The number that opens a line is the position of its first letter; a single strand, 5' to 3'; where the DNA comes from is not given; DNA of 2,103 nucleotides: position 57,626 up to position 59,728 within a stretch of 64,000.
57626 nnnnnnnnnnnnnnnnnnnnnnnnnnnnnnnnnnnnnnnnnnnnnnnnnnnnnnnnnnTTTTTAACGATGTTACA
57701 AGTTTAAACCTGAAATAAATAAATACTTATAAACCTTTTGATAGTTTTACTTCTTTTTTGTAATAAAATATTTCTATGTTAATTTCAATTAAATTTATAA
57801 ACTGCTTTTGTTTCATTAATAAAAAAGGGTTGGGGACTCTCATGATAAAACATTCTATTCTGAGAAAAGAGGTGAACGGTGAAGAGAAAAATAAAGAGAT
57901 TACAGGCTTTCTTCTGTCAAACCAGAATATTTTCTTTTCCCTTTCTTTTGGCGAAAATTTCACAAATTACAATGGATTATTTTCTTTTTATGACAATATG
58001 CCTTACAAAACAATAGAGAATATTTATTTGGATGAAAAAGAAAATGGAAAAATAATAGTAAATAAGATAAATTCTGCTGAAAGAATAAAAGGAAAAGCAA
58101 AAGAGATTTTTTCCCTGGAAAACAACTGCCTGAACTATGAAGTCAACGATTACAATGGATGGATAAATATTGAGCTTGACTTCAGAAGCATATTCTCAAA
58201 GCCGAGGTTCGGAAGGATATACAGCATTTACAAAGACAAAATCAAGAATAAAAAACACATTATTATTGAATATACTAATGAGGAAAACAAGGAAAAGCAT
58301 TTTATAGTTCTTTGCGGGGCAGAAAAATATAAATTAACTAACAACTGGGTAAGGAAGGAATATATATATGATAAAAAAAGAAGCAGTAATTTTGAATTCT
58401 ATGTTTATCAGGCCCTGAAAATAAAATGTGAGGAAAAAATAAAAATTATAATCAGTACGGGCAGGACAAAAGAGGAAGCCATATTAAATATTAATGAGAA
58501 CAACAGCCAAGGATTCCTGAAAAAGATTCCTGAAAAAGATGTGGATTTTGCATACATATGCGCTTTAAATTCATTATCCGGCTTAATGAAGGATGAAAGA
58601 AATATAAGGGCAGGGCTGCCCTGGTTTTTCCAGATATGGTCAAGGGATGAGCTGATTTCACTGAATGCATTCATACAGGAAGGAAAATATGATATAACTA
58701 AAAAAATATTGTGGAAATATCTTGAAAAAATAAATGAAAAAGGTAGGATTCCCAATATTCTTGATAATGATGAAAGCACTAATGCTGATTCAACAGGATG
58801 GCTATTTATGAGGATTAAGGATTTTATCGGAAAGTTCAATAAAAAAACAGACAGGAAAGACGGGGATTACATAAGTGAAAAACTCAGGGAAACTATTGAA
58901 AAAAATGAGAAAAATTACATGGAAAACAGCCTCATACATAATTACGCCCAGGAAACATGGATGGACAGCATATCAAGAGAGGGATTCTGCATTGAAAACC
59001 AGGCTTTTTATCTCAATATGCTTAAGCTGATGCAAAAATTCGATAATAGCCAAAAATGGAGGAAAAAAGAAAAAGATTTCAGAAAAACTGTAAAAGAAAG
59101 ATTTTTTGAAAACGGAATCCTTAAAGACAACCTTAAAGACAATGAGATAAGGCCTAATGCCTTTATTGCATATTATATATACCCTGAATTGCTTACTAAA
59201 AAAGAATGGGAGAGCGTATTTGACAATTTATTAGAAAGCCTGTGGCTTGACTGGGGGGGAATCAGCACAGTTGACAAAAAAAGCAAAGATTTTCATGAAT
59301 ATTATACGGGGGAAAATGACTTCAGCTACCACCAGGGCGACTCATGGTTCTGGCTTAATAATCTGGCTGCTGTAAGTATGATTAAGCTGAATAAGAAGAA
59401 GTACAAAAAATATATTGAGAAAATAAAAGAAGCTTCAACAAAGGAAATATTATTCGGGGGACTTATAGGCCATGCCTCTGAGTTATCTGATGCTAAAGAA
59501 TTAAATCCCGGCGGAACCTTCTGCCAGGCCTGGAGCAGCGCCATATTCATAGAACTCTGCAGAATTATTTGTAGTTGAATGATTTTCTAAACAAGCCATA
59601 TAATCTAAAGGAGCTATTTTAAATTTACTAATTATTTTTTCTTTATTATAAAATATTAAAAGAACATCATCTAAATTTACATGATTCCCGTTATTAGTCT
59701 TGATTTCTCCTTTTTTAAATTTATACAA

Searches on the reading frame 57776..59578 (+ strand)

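Call 84: search_protein_families(library=pfam, proteins=[window:57776-59578:+], max_evalue=0.001)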
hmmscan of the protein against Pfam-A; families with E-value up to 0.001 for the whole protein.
window:57776-59578:+ (600 aa): 1 family
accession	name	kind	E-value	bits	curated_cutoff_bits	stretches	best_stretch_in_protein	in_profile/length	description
PF06202.20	GDE_C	-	3.6e-35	122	21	1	272-592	13-366/367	Amylo-alpha-1,6-glucosidase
